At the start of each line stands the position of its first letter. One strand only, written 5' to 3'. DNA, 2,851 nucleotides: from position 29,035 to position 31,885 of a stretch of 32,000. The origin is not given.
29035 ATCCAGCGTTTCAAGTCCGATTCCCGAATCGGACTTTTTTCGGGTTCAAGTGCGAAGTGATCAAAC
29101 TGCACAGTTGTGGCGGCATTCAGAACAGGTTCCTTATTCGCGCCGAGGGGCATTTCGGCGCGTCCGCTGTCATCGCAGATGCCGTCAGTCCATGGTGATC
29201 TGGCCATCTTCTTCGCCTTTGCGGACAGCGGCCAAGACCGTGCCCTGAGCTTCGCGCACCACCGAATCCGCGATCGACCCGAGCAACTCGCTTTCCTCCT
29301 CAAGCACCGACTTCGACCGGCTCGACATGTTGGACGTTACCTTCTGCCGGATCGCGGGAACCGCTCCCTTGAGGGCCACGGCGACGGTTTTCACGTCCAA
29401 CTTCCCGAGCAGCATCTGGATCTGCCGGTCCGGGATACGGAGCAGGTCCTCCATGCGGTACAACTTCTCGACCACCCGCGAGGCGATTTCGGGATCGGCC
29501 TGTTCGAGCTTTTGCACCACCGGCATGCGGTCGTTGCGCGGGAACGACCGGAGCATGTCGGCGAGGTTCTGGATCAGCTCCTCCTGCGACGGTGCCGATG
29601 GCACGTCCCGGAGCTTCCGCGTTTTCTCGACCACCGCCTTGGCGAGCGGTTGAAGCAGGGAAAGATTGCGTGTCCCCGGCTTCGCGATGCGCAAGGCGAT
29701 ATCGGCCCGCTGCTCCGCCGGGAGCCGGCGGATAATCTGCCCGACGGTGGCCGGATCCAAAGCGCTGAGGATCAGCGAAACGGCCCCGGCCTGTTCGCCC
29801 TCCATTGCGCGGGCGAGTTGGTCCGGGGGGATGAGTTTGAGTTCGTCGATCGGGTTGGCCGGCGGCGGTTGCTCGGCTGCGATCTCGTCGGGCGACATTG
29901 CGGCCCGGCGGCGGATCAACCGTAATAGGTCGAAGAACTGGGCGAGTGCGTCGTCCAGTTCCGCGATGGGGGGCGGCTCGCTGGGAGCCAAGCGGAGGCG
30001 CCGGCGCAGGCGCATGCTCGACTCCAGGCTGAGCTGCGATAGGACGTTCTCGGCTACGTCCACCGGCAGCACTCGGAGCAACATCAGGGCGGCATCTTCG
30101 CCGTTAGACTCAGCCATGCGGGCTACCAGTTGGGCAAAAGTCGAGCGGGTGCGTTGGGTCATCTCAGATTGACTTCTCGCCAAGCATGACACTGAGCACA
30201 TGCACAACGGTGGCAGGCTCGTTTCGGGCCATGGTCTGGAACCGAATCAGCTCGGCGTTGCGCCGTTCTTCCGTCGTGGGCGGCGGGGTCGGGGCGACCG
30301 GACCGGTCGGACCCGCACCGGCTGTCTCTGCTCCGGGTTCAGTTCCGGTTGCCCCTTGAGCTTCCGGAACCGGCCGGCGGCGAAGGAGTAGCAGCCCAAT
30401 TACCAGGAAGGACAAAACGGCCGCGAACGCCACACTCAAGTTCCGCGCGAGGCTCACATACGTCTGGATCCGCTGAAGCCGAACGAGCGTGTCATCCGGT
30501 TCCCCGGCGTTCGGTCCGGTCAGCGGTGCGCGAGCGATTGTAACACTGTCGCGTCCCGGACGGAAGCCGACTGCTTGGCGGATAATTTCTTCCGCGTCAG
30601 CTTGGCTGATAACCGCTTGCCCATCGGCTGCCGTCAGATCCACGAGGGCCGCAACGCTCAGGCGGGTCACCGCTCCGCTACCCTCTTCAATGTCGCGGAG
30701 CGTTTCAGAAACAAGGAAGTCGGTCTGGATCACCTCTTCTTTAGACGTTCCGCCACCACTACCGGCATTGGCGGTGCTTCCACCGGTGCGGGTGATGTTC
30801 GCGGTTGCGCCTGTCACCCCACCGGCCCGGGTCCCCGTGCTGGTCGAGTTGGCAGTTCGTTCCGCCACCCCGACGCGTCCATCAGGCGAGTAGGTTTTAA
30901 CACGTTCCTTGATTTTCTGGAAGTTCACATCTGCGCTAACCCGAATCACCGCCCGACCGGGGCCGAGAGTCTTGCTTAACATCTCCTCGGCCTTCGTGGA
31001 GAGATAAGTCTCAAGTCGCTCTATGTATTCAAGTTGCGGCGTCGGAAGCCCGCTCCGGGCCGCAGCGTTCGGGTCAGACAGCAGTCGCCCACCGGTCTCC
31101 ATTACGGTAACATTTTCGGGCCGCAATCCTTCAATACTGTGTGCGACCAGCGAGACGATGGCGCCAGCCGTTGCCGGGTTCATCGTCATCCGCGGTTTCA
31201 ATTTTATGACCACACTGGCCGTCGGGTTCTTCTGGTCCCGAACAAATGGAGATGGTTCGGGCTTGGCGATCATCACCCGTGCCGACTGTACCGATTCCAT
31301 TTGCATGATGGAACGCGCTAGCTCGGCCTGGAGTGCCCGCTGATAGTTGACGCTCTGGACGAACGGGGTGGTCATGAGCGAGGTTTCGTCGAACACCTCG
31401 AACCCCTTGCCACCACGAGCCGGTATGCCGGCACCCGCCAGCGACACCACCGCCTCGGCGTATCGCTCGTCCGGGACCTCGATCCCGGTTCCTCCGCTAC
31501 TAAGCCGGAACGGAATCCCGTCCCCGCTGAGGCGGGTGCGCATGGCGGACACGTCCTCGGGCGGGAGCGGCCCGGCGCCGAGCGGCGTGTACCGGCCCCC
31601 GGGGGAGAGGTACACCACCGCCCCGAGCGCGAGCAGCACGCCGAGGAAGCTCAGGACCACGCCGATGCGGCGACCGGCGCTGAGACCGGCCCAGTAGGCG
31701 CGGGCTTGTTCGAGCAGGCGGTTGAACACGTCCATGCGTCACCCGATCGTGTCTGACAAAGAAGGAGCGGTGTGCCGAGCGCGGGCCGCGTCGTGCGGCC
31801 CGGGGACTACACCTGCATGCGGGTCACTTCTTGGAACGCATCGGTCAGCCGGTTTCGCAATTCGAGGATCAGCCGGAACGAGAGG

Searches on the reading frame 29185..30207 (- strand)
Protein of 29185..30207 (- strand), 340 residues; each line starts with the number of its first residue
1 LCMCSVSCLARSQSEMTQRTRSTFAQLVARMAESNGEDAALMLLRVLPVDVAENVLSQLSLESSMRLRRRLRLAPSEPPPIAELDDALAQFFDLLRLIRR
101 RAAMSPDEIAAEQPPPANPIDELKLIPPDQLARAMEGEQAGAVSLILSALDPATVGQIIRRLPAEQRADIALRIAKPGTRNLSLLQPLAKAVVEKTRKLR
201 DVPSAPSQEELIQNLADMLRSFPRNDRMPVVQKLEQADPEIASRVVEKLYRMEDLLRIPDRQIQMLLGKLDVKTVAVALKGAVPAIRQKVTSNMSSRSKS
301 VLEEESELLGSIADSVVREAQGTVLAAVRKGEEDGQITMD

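Call 105: search_protein_families(library=pfam, proteins=[window:29185-30207:-], max_evalue=0.001)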
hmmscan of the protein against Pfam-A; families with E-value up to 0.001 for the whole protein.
window:29185-30207:- (340 aa): 4 families
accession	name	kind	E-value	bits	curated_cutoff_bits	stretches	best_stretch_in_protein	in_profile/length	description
PF01706.21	FliG_C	-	4.4e-28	98.1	23.3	1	233-338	2-107/108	FliG C-terminal domain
PF14841.11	FliG_M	-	4.9e-10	39.9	25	1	128-196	1-69/76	FliG middle domain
PF03448.22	MgtE_N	-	1.6e-06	29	25.9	0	123-171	22-70/102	MgtE intracellular N domain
PF06628.17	Catalase-rel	-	0.00061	20.4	30.1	0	204-249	19-65/65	Catalase-related immune-responsive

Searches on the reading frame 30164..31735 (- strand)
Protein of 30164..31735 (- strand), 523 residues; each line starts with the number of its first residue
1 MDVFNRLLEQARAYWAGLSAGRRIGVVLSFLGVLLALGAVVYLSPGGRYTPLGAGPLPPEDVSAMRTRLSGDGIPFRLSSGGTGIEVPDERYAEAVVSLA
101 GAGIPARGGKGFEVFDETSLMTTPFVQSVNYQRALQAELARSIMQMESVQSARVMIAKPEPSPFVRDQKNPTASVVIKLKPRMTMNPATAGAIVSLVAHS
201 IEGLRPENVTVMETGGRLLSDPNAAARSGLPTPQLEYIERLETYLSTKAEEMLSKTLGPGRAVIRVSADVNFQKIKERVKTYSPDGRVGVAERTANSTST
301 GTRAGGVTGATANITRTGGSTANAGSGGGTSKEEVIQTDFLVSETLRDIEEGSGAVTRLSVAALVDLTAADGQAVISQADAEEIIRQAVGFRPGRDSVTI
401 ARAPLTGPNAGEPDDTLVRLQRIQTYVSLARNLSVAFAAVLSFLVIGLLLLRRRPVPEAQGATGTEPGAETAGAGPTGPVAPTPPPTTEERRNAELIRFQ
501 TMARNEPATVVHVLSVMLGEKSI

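Call 105: search_protein_families(library=pfam, proteins=[window:30164-31735:-], max_evalue=0.001)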
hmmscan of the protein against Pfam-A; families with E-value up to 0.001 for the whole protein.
window:30164-31735:- (523 aa): 2 families
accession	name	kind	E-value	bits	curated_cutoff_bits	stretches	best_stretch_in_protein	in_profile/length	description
PF01514.23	YscJ_FliF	-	4.2e-54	183.6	24.4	1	56-220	12-178/179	Secretory protein of YscJ/FliF family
PF08345.17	YscJ_FliF_C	-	6.2e-23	82.3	23.8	1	253-404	1-146/147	Flagellar M-ring protein C-terminal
